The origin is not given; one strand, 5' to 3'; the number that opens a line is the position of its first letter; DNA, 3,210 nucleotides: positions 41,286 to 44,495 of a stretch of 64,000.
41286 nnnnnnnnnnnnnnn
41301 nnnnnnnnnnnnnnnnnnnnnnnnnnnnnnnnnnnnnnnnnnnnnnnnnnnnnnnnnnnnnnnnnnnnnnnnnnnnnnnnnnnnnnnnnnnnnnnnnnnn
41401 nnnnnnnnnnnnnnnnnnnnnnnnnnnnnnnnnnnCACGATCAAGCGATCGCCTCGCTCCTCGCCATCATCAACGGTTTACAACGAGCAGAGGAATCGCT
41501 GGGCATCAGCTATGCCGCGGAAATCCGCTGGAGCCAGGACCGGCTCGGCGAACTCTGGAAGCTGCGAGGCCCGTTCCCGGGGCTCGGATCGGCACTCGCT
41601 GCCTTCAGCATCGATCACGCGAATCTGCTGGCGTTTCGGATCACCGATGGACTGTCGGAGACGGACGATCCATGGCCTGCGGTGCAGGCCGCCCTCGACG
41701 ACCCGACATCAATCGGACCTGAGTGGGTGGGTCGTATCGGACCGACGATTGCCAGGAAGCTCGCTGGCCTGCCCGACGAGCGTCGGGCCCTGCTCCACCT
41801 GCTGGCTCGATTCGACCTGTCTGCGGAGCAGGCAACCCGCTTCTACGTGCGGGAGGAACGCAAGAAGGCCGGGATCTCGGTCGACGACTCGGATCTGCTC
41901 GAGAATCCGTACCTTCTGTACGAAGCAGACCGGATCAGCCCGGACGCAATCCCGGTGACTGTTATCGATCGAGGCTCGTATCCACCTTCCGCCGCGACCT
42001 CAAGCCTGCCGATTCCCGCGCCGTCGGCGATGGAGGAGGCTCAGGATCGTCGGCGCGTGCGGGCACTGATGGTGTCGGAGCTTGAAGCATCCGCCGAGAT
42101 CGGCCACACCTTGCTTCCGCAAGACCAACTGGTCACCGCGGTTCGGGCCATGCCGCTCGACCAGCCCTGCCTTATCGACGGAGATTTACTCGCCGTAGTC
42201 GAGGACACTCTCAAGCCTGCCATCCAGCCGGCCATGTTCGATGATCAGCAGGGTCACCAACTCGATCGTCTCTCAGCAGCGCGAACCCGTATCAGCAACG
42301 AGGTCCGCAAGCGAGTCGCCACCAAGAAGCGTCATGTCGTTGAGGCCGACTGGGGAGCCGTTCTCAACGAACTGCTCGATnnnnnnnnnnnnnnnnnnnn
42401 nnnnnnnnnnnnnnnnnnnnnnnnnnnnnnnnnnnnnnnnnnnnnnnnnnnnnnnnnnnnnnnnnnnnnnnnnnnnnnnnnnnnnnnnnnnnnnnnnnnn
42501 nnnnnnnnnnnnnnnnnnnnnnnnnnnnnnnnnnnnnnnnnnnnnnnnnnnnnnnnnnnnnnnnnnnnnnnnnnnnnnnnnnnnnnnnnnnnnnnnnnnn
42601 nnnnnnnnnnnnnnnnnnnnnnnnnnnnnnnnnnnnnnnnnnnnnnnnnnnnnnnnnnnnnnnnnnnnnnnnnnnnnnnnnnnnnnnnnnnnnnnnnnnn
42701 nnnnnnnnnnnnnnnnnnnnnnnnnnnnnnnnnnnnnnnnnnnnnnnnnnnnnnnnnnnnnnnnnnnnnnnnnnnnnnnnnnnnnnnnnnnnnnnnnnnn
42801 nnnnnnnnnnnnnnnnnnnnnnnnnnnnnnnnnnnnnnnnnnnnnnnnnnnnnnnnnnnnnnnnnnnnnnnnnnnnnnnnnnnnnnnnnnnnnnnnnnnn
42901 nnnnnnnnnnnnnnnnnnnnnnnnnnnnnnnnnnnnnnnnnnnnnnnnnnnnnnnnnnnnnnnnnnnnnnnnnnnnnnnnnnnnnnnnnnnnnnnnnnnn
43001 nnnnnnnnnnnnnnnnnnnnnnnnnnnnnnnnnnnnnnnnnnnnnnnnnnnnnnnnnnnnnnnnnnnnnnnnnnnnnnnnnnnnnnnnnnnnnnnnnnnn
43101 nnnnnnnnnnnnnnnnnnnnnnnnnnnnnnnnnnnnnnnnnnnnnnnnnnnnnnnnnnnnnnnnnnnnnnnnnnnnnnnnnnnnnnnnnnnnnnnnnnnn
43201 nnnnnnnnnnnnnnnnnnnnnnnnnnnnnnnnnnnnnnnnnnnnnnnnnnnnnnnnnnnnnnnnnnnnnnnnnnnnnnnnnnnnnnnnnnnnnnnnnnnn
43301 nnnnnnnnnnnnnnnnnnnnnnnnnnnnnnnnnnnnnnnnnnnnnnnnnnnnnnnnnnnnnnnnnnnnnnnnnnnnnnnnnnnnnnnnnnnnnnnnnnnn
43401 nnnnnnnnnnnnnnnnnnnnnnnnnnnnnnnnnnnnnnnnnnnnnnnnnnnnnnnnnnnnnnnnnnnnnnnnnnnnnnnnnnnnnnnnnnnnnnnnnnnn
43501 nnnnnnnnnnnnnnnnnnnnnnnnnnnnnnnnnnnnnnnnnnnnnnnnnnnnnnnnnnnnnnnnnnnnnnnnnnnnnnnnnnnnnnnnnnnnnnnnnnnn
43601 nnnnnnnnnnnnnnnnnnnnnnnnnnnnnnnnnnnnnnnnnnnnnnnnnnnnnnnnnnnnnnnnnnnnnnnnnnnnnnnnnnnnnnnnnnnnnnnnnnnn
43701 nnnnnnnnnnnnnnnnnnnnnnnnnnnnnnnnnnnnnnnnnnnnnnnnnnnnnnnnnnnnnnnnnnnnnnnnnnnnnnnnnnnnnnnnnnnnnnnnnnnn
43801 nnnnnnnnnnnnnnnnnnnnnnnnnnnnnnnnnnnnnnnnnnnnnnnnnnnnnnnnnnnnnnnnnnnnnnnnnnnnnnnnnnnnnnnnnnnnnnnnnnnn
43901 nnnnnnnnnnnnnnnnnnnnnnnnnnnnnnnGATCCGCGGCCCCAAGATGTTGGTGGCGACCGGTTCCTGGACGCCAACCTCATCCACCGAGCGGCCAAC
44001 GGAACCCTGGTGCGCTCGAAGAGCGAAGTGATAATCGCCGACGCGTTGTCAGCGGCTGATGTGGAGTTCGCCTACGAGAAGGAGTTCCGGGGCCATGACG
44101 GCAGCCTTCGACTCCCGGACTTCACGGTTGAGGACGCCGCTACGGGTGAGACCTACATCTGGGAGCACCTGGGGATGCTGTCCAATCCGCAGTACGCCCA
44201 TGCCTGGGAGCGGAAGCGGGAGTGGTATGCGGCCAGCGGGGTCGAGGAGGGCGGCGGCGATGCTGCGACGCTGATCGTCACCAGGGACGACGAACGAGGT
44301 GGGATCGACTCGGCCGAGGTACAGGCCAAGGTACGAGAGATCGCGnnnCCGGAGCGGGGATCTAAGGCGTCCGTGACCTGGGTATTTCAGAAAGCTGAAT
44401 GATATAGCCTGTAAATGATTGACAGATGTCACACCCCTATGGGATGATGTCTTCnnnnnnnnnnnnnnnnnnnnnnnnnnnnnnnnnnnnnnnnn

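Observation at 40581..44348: Orphan 1255-aa protein (unassigned N-region + RecD-type SF1 helicase + Vsr/DUF559-like nuclease fold): candidate single-protein defence or anti-MGE system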

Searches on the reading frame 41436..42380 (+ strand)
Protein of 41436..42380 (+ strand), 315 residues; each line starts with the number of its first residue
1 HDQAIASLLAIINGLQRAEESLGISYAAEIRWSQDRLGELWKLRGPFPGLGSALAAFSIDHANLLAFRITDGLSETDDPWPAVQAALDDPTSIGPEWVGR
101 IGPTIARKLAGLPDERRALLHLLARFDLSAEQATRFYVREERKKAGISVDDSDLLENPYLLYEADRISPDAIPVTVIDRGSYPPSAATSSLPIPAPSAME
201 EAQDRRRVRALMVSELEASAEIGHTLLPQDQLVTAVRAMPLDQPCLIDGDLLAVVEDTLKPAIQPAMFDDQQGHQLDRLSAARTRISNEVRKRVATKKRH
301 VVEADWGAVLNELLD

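Call 75: search_protein_families(library=pfam, alignment_id=A6, max_evalue=5)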
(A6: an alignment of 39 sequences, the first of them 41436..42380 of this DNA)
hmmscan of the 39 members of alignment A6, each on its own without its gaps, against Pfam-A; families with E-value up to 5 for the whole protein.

A. member 1, window:41436-42380:+ (315 aa): 0 families

B. families by the number of members that match (of 39 scanned): 7 families
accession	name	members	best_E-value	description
PF14490.11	HHH_RecD2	12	2.8e-05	ATP-dependent RecD2 DNA helicase HHH domain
PF08122.17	NDUF_B12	3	0.0031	NADH-ubiquinone oxidoreductase B12 subunit family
PF03413.25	PepSY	1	0.00089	Peptidase propeptide and YPEB domain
PF02190.22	LON_substr_bdg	1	0.012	ATP-dependent protease La (LON) substrate-binding domain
PF23218.1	PH_AIR9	1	0.074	AIR9 PH-like domain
PF18007.7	Rv3651-like_N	1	0.19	Rv3651-like, N-terminal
PF02618.21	YceG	1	0.31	YceG-like family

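Call 76: search_solved_structures(query=A6, max_evalue=10, show_alignments=2)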
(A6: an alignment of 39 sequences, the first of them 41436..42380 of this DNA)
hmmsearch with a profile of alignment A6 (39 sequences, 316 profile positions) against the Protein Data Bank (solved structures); distinct sequences matched with E-value up to 10: 11.
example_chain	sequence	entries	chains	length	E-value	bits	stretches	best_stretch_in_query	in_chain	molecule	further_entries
6gcs_c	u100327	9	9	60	0.029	16.7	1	21-60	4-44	NB2M SUBUNIT | Subunit NB2M of NADH:Ubiquinone Oxidoreductase (Complex I)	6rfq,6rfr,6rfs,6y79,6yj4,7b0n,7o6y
7zm7_c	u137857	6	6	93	0.043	16.1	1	11-58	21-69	Subunit NDUFB3 of NADH-ubiquinone oxidoreductase (Complex I)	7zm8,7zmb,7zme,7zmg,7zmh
7cnd_C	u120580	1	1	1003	0.42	12.9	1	66-140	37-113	CRM1 isoform 1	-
7dbg_C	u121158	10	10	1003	0.42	12.9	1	66-140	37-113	CRM1 isoform 1 | Exportin-1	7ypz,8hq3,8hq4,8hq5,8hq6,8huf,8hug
8ste_A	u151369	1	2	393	0.45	12.8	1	101-169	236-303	Solute carrier family 12 member 2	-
9f5x_g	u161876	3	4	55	0.49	12.7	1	20-58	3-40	Mitochondrial putative NADH:ubiquinone oxidoreductase 6.5 kDa subunit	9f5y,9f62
6pcf_B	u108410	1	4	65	0.73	12.1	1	74-127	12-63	Cytochrome c oxidase assembly factor 6 homolog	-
9iho_k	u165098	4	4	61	0.92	11.8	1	24-60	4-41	NB2M (B12) subunit of mitochondrial NADH:ubiquinone oxidoreductase (Complex I)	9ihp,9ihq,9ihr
6nl3_A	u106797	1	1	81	0.97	11.7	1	75-128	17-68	Cytochrome c oxidase assembly factor 6 homolog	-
6pce_A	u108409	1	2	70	0.98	11.7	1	75-128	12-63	Cytochrome c oxidase assembly factor 6 homolog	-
8e73_B3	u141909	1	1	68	1.3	11.3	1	41-60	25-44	NDUB3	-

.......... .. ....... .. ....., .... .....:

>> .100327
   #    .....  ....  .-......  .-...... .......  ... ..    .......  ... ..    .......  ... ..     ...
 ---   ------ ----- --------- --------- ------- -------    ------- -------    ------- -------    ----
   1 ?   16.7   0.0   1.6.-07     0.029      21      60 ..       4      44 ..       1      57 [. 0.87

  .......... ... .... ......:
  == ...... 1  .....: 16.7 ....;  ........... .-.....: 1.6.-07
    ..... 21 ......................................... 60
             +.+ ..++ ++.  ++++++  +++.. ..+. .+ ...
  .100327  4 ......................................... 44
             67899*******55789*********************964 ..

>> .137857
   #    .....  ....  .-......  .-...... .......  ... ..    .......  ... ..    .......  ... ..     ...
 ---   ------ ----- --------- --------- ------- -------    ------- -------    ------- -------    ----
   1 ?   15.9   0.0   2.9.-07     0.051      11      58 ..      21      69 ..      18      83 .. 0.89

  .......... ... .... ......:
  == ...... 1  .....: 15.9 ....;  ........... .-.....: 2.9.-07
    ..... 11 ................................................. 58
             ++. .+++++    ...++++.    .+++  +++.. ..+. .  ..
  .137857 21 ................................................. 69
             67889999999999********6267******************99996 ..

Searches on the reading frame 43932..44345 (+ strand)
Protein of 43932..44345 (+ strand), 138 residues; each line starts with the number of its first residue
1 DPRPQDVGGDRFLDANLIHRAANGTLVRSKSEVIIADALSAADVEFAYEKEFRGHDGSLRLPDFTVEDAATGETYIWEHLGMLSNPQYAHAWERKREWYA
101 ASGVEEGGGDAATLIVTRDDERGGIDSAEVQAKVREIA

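Call 35: search_solved_structures(query=A3, max_evalue=10, show_alignments=3)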
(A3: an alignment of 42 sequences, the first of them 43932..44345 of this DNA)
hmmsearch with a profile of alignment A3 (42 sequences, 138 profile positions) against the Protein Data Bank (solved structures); distinct sequences matched with E-value up to 10: 0.

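Call 36: search_protein_families(library=pfam, alignment_id=A3, max_evalue=5)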
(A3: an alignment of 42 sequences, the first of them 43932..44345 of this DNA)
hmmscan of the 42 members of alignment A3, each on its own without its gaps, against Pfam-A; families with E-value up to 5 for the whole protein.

A. member 1, window:43932-44345:+ (138 aa): 0 families

B. families by the number of members that match (of 42 scanned): 11 families
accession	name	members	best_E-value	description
PF14811.11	TPD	20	0.0018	Protein of unknown function TPD sequence-motif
PF23830.1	DUF7200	8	0.0011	Domain of unknown function (DUF7200)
PF19115.5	DUF5800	1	0.018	Family of unknown function (DUF5800)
PF21702.3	GLGE_C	1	0.025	GLGE, C-terminal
PF05367.17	Phage_endo_I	1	0.064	Phage endonuclease I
PF03852.21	Vsr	1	0.096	DNA mismatch endonuclease Vsr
PF23447.1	DUF7128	1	0.12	Domain of unknown function (DUF7128)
PF17935.6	TetR_C_27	1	0.18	Tetracyclin repressor-like, C-terminal domain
PF16045.11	LisH_2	1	0.19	LisH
PF05626.16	DUF790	1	0.23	Protein of unknown function (DUF790)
PF00397.32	WW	1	2.4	WW domain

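Call 53: predict_structure(alignment_id=A5)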
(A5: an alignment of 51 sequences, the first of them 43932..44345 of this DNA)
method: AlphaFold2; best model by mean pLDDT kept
length: 138 residues; sequences in the alignment: 51
mean_pLDDT: 93.5   pTM: 0.85
mean pLDDT of the five models: 93.5, 92.8, 91.7, 91.3, 90.6
residues with pLDDT >= 90: 118; 70-90: 18; 50-70: 2; < 50: 0
segments of 3 or more residues with pLDDT < 50: none
pLDDT, mean of each block of 10 residues (from residue 1): 74 78 94 98 98 98 97 97 94 98 96 97 95 96
secondary structure, 60 per line:
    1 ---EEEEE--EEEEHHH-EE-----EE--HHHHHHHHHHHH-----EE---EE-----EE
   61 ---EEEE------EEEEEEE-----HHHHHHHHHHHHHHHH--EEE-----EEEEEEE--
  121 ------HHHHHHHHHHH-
elements in order: E4-8 E11-14 H30-41 E64-67 E74-80 H86-101 E104-106 E112-118 H127-137

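Call 57: fold_search(model_id=the predicted structure, library=pdb)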
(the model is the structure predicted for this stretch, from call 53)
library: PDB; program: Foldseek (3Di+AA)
matches with E <= 10: 617; with E <= 0.001: 0
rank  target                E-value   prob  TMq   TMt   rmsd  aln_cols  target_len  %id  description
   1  8gh6_A                1.0e-03  1.00  0.41  0.09   6.9       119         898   18  Bombyx mori R2 retrotransposon initiating target-primed reverse transcription (released 2023-04-05)
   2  9dou_A                1.0e-03  0.99  0.38  0.07   8.3       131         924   12  Taeniopygia guttata R2 retrotransposon (R2Tg) initiating target-primed reverse transcription (released 2025-05-21)
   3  8iby_C                1.6e-03  1.00  0.41  0.10   7.0       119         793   17  Structure of R2 with 5'ORF (released 2023-09-20)
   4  9nl3_A                1.6e-03  1.00  0.41  0.07   6.9       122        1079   14  Structure of R2 retrotransposon protein from Taeniopygia guttata initiating target-primed reverse transcription (released 2025-06-18)
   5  9nl2_A                2.7e-03  1.00  0.43  0.08   5.8       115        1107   14  Structure of R2 retrotransposon protein from Platysternon megacephalum initiating target-primed reverse transcription (released 2025-06-18)
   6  8gy8_A                4.3e-03  0.99  0.46  0.20   8.4       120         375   18  The structure of Bax1 from Pyrococcus furiosus (released 2023-09-27)
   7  8ibz_C                4.6e-03  0.99  0.41  0.09   6.9       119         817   16  Structure of R2 with 5'ORF and 3'UTR (released 2023-09-20)
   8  6p4w_B                6.8e-03  0.98  0.45  0.19   7.8       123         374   18  XPB helicase in a complex with truncated Bax1 from Sulfurisphaera tokodaii at 2.96 Angstrom resolution (released 2020-06-03)
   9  6p4o_F                1.3e-02  1.00  0.52  0.17   3.6       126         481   17  Complex of XPB helicase with Bax1 endonuclease from Sulfurisphaera tokodaii at 3.15 Angstroms resolution (released 2020-06-03)
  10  6ut7_G                1.4e-02  0.89  0.42  0.18   8.3       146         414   10  Fitted model for the tetradecameric assembly of Thermococcus gammatolerans McrB AAA+ hexamers with bound McrC (released 2020-10-21)
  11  7lvv_B                1.9e-02  0.92  0.42  0.08   5.4       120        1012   12  cryoEM structure DrdV-DNA complex (released 2021-03-17)
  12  6p4o_B                2.1e-02  0.93  0.43  0.15   8.4       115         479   19  Complex of XPB helicase with Bax1 endonuclease from Sulfurisphaera tokodaii at 3.15 Angstroms resolution (released 2020-06-03)
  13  6p4f_B                2.1e-02  0.77  0.38  0.17   8.1       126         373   19  Crystal structure of the XPB-Bax1-forked DNA ternary complex (released 2020-06-17)
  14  8ibw_C                2.2e-02  0.95  0.41  0.09   6.8       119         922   16  Structure of R2 with 3'UTR and DNA in binding state (released 2023-09-20)
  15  6p4w_D                3.7e-02  0.89  0.44  0.19   8.0       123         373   17  XPB helicase in a complex with truncated Bax1 from Sulfurisphaera tokodaii at 2.96 Angstrom resolution (released 2020-06-03)
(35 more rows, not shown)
